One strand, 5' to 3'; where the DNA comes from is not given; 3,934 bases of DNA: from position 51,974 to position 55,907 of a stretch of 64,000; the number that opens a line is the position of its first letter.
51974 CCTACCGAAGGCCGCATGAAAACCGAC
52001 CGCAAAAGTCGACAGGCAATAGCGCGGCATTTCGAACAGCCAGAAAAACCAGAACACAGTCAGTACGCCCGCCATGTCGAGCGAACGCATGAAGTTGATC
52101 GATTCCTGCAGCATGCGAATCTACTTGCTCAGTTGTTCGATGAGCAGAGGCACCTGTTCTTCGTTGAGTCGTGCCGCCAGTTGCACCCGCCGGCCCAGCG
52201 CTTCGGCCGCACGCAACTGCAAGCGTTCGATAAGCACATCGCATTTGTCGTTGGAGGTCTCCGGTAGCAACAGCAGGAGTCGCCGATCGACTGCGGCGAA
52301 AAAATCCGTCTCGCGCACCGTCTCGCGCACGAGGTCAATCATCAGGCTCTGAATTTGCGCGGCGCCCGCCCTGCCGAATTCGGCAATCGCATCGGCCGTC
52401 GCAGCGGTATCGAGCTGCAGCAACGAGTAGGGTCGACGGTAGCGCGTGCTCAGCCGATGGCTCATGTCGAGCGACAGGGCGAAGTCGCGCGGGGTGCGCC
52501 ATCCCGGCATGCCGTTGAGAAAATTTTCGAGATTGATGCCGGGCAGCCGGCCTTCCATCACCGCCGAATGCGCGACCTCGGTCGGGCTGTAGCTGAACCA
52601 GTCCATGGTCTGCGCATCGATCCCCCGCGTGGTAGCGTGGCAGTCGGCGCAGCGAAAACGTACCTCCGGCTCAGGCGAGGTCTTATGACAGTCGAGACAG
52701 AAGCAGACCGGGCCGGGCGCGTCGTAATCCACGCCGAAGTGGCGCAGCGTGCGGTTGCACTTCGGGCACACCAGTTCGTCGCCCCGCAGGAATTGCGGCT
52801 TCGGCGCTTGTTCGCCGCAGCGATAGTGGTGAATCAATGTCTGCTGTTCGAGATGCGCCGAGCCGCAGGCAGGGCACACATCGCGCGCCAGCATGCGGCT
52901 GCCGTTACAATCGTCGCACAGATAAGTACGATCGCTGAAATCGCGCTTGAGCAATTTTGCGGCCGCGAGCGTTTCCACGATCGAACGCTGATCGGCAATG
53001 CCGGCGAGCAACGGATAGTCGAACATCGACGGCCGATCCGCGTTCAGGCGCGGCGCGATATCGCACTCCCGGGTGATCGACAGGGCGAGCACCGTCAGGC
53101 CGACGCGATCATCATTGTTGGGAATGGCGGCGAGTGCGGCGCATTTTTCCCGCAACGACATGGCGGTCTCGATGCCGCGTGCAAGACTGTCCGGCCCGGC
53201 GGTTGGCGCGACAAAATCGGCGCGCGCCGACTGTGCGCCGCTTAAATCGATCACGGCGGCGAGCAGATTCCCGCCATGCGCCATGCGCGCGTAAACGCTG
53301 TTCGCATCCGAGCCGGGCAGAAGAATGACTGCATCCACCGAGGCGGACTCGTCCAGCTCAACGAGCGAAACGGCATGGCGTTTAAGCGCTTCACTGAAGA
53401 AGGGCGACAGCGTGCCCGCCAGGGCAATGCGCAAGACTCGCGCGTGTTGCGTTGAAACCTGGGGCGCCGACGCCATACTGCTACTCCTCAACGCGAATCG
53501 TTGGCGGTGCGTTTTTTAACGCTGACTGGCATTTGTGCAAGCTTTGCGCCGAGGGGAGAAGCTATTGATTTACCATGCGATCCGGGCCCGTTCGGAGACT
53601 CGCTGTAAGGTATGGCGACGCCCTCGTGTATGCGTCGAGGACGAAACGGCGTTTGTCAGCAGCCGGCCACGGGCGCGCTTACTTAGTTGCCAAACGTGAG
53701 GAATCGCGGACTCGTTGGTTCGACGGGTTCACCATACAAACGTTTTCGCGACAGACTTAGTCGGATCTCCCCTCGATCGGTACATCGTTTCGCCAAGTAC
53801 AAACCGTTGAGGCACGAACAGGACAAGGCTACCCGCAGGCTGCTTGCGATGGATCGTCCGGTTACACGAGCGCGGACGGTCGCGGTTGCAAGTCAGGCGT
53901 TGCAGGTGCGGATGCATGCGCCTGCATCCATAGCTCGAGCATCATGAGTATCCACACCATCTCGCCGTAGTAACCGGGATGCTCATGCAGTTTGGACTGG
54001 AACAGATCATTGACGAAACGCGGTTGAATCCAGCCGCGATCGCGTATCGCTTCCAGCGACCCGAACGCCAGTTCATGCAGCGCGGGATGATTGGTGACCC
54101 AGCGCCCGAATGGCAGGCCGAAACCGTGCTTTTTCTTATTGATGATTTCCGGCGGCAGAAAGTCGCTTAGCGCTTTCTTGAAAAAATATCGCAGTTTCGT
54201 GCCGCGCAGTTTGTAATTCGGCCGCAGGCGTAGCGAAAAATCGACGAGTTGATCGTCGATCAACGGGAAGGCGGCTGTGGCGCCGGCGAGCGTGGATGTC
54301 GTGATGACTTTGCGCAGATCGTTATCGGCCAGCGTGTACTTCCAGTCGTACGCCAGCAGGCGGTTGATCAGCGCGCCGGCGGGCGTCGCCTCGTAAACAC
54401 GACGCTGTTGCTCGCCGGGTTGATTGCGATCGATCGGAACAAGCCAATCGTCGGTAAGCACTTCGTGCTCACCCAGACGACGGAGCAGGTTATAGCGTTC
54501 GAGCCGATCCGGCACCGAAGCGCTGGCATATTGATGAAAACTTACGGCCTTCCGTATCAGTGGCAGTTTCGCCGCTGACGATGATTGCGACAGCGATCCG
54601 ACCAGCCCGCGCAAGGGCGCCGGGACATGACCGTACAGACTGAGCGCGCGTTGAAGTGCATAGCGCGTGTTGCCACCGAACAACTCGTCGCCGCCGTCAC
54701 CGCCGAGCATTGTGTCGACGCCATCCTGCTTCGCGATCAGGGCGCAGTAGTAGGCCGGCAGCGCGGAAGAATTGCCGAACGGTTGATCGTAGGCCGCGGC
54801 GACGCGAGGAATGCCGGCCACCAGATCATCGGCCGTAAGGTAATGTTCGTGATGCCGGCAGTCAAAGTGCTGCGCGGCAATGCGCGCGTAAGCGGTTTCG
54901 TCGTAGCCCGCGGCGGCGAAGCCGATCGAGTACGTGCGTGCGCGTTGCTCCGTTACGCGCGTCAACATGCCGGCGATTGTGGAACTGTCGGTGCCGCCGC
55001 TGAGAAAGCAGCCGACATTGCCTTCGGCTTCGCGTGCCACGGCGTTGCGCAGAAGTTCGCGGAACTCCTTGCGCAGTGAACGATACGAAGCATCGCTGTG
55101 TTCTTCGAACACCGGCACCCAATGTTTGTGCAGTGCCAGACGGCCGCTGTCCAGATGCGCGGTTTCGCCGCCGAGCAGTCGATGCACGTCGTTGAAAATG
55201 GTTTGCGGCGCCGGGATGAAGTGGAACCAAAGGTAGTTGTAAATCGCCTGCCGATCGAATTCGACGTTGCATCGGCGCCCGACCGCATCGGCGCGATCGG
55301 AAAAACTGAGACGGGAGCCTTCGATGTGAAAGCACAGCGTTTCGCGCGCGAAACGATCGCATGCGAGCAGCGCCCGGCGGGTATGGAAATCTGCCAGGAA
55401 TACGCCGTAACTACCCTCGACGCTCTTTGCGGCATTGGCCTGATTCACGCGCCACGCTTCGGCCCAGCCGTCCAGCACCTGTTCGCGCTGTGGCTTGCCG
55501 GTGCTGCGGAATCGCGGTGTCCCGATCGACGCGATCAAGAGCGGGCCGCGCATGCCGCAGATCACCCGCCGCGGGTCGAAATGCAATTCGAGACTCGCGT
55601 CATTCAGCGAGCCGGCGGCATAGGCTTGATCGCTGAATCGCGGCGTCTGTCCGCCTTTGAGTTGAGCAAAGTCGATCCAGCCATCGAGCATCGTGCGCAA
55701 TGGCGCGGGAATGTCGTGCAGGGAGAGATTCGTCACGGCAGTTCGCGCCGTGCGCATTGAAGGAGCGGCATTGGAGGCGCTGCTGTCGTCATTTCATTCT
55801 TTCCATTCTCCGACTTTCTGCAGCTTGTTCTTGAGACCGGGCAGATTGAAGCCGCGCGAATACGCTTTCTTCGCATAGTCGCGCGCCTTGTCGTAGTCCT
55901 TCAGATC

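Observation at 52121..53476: Receptor-like protein: N-terminal alpha/beta module + five CxxC pairs + GGDEF domain with A-site destroyed and I-site preserved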

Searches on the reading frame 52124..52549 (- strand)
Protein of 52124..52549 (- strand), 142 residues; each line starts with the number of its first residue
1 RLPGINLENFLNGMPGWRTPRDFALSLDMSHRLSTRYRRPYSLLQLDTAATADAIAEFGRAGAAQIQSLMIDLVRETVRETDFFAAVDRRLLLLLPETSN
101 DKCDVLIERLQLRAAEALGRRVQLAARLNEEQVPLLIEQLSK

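Call 62: search_solved_structures(query=window:52124-52549:-, max_evalue=10, show_alignments=5)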
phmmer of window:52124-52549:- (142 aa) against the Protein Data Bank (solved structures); distinct sequences matched with E-value up to 10: 12.
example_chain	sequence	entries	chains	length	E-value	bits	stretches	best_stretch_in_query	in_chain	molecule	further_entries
7ane_ap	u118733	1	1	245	0.19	15.1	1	47-119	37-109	mS62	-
1pho_A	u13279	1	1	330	0.5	13.8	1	46-105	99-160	PHOSPHOPORIN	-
9t28_A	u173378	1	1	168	0.65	13.4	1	12-116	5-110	diguanylate cyclase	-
9bh5_Ci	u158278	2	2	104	0.66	13.4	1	67-124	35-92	Large ribosomal subunit protein eL36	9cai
5hm5_A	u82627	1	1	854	0.71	13.3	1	2-67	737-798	Topoisomerase V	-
3i5b_A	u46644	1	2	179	0.74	13.2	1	12-116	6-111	WspR response regulator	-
3i5c_A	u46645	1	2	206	0.79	13.1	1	12-116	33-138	Fusion of General control protein GCN4 and WSPR response regulator protein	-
8df7_A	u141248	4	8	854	0.91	12.9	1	2-67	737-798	Topoisomerase V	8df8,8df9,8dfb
3bre_A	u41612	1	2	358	1.1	12.7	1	12-115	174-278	Probable two-component response regulator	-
5gwo_C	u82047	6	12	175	1.1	12.6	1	8-86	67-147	ABA receptor RCAR3 | Abscisic acid receptor PYL3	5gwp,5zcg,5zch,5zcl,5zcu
3ign_A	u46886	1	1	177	1.5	12.2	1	27-111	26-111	Diguanylate cyclase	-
6yjn_A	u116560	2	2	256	1.6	12.2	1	21-82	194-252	Beta carbonic anhydrase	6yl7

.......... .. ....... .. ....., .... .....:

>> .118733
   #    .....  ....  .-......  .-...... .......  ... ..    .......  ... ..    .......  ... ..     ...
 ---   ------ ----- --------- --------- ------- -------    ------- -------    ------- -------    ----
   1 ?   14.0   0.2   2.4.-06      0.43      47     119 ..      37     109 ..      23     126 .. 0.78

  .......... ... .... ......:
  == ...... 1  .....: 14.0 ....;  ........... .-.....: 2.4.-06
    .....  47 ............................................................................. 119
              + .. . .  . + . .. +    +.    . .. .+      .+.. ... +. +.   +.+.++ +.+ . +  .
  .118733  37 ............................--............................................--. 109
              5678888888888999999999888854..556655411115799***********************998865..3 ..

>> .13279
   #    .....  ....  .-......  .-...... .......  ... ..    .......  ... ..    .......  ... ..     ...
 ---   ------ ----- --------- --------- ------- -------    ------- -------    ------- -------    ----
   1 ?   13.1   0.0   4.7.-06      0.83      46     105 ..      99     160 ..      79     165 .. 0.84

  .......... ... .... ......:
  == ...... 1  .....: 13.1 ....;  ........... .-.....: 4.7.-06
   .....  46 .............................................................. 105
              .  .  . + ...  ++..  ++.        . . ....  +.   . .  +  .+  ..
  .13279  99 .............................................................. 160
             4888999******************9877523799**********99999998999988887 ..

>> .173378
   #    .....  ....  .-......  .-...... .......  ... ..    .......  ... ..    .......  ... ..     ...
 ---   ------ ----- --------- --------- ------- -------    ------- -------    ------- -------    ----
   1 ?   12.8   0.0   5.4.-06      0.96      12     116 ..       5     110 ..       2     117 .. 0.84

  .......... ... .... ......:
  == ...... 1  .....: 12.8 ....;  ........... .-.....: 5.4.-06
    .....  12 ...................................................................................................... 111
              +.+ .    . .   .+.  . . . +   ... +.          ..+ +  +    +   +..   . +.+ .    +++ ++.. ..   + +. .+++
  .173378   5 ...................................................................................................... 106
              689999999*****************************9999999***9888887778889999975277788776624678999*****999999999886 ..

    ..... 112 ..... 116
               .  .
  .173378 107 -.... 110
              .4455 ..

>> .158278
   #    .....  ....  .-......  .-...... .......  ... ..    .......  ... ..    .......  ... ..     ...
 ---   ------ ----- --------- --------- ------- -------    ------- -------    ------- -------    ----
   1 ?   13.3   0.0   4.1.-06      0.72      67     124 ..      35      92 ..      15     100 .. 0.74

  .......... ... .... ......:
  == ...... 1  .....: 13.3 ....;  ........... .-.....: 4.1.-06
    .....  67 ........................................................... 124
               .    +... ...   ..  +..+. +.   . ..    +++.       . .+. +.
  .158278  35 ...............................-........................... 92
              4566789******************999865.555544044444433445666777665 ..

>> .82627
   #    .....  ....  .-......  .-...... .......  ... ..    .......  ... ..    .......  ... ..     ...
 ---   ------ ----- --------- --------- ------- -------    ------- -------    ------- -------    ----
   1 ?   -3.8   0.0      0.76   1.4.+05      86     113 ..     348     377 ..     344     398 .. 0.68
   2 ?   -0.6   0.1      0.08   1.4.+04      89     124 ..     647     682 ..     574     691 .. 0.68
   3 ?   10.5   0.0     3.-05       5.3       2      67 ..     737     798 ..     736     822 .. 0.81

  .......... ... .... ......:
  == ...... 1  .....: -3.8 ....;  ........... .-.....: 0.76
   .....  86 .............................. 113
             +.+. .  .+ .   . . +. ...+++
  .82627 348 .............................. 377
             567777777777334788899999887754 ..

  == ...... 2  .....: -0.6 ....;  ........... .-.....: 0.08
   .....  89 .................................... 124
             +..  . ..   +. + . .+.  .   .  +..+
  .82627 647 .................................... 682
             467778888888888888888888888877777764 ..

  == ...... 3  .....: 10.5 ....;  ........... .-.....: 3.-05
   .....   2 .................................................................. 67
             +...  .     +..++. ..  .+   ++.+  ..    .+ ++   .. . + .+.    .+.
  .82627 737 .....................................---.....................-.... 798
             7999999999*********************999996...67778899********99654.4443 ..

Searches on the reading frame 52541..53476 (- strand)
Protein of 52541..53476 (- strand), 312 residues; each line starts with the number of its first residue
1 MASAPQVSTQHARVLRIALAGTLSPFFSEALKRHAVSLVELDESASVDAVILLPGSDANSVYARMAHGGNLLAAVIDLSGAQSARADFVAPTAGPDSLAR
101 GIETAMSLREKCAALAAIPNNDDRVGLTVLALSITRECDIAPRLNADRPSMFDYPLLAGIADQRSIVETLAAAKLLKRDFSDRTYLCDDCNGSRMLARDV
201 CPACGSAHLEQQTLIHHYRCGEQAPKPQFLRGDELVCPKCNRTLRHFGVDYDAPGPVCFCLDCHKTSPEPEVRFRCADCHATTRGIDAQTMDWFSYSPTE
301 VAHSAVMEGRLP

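Call 35: predict_structure(alignment_id=A2)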
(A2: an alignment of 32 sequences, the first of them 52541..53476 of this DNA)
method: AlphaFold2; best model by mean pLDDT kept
length: 312 residues; sequences in the alignment: 32
mean_pLDDT: 94.1   pTM: 0.84
mean pLDDT of the five models: 94.1, 93.7, 93.5, 92.8, 92.5
residues with pLDDT >= 90: 289; 70-90: 11; 50-70: 7; < 50: 5
segments of 3 or more residues with pLDDT < 50: none
pLDDT, mean of each block of 10 residues (from residue 1): 50 87 92 95 89 95 95 97 95 93 97 96 97 98 95 96 97 98 96 96 97 98 97 97 97 96 96 97 95 98 98 94
secondary structure, 60 per line:
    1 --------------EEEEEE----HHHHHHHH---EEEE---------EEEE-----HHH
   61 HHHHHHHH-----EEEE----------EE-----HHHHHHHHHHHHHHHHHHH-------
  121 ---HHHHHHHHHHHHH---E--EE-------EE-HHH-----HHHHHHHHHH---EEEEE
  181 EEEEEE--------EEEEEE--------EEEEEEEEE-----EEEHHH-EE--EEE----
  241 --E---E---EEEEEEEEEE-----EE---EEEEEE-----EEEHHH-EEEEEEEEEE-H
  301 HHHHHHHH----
elements in order: E15-20 H25-32 E36-39 E49-52 H58-68 E74-77 H95-113 H124-136 H163-172 E176-186 E195-200 E209-217 E223-225 E234-236 E251-260 E271-276 E282-284 E289-298 H300-308

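Call 39: fold_search(model_id=the predicted structure, library=pdb)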
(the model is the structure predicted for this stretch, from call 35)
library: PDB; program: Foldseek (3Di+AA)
matches with E <= 10: 691; with E <= 0.001: 0
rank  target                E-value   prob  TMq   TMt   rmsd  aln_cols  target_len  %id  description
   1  4o1h_C                7.1e-03  0.99  0.22  0.48   4.5       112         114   21  Crystal Structure of the regulatory domain of AmeGlnR (released 2014-04-23)
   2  8slg_B                1.9e-02  0.28  0.14  0.11  21.0       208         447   15  Crystal Structure of Glycine tRNA ligase from Mycobacterium thermoresistibile (glycyl adenylate bound) (released 2023-05-03)
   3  9dxd_A                2.9e-02  0.06  0.10  0.07  21.6       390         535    9  attLmm bound serine integrase and RDF complex in the pre-rotation state (released 2026-01-21)
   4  7nic_A                3.5e-02  0.06  0.10  0.06  23.9       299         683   16  CryoEM structure of disease related M854K MDA5-dsRNA filament in complex with ADP-AlF4(minor class) (released 2021-11-17)
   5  2vyc_A                4.9e-02  0.91  0.25  0.12  14.7       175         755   10  Crystal Structure of Acid Induced Arginine Decarboxylase from E. coli (released 2009-03-31)
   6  1u0r_C                5.5e-02  0.12  0.17  0.18  20.1       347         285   10  Crystal structure of Mycobacterium tuberculosis NAD kinase (released 2004-08-31)
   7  3hdo_B                8.9e-02  0.23  0.18  0.17  17.2       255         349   14  Crystal Structure of a Histidinol-phosphate aminotransferase from Geobacter metallireducens (released 2009-05-19)
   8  2zy3_C                1.1e-01  0.47  0.19  0.12  12.8       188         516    9  dodecameric L-aspartate beta-decarboxylase (released 2009-01-27)
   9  2zy3_E                1.1e-01  0.28  0.19  0.12  16.1       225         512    8  dodecameric L-aspartate beta-decarboxylase (released 2009-01-27)
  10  2zy4_D                1.2e-01  0.15  0.17  0.11  18.5       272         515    7  dodecameric L-aspartate beta-decarboxylase (released 2009-01-27)
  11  3lwz_C                1.3e-01  0.93  0.24  0.45   4.0       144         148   14  1.65 Angstrom Resolution Crystal Structure of Type II 3-Dehydroquinate Dehydratase (aroQ) from Yersinia pestis (released 2010-03-09)
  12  4lda_A                1.3e-01  0.84  0.23  0.47   5.5       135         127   13  Crystal structure of a CheY-like protein (tadZ) from Pseudomonas aeruginosa PAO1 at 2.70 A resolution (released 2013-07-24)
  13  6x32_B                1.3e-01  0.03  0.08  0.01  23.3       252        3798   13  Wt pig RyR1 in complex with apoCaM, EGTA condition (class 1 and 2, closed) (released 2021-01-13)
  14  6hsq_A                1.4e-01  0.85  0.23  0.43   4.9       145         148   12  The crystal structure of type II Dehydroquinase from Psychromonas ingrahamii 37 crystal form 1 (released 2019-10-23)
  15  9c0q_C                1.4e-01  0.41  0.18  0.28   6.1       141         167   15  Carbon monoxide dehydrogenase (CODH) from Methanosarcina thermophila, specimen prepared on blot plunger (released 2024-10-16)
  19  2pln                  1.7e-01  0.77  0.22  0.48   4.8       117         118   16  Crystal structure analysis of HP1043, an orphan resonse regulator of h. pylori (released 2007-05-01)
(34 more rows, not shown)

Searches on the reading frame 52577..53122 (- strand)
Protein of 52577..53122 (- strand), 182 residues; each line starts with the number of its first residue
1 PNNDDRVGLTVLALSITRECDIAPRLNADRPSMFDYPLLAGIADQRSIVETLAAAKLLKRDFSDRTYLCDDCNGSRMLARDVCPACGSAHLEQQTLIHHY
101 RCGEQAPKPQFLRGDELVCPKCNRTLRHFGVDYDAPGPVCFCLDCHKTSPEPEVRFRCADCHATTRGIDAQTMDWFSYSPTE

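Call 56: search_protein_representatives(protein=window:52577-53122:-)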
Query: 182 residues. Proteins with E-value up to 0.001 (for the whole library): 2003; up to 1e-10: 1325; up to 1e-30: 115. The best 150 are listed.
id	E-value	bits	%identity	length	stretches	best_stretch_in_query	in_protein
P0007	7.8e-86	302.7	73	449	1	1-182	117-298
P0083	7.7e-67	240.8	57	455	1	1-180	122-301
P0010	1.0e-54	201.2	49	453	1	1-179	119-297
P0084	5.5e-52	192.3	47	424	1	2-179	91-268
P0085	2.4e-50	186.9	47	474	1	1-179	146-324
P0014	4.4e-50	186.1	49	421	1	3-178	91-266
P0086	4.8e-50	186.0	49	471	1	4-179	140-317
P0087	1.6e-48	181.0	44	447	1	7-181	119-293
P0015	2.2e-48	180.5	49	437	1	6-182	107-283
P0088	3.4e-48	179.9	46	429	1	1-181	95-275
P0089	5.1e-48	179.4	46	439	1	1-179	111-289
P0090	7.3e-48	178.9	47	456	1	6-180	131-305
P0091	3.3e-47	176.7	45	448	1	2-179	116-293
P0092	3.4e-47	176.7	46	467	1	1-179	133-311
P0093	1.1e-46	175.0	44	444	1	5-180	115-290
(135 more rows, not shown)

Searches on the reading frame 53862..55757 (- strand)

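Call 7: search_protein_families(library=pfam, proteins=[window:53862-55757:-], max_evalue=0.1)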
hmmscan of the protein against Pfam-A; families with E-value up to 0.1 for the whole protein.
window:53862-55757:- (631 aa): 2 families
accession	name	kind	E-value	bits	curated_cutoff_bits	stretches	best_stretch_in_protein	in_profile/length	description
PF00733.27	Asn_synthase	-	4.6e-75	253.9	21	1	231-612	1-354/354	Asparagine synthase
PF13537.11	GATase_7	-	0.062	13.8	25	0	105-155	66-117/123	Glutamine amidotransferase domain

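Call 8: search_protein_families(library=ncbifam, proteins=[window:53862-55757:-], max_evalue=0.1)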
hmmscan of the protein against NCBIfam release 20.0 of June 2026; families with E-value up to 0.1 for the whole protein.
window:53862-55757:- (631 aa): 7 families
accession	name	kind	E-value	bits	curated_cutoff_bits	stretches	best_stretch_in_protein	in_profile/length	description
TIGR03108.1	eps_aminotran_1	hypoth_equivalog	2.3e-69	234.7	816.9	1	100-613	106-627/628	XrtA/PEP-CTERM system amidotransferase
TIGR01536.1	asn_synth_AEB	equivalog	2.5e-55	188.5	267.1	1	106-546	113-517/517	asparagine synthase (glutamine-hydrolyzing)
TIGR03104.1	trio_amidotrans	equivalog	1.1e-47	162.6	570.1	2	101-367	107-384/589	N-acetylglutaminylglutamine amidotransferase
NF033535.1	lass_lactam_cya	exception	1.6e-21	76.6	525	2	123-359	129-375/668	lasso peptide isopeptide bond-forming cyclase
NF006949.0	PRK09431.1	equivalog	2.1e-21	76.1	499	2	226-364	206-359/554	asparagine synthase B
NF033561.1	macrolact_Ik_Al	subfamily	4.3e-17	61.9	300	1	184-581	151-526/561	albusnodin/ikarugamycin family macrolactam cyclase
NF011155.0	PRK14561.1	equivalog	0.087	12.5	207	0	248-308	3-59/195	hypothetical protein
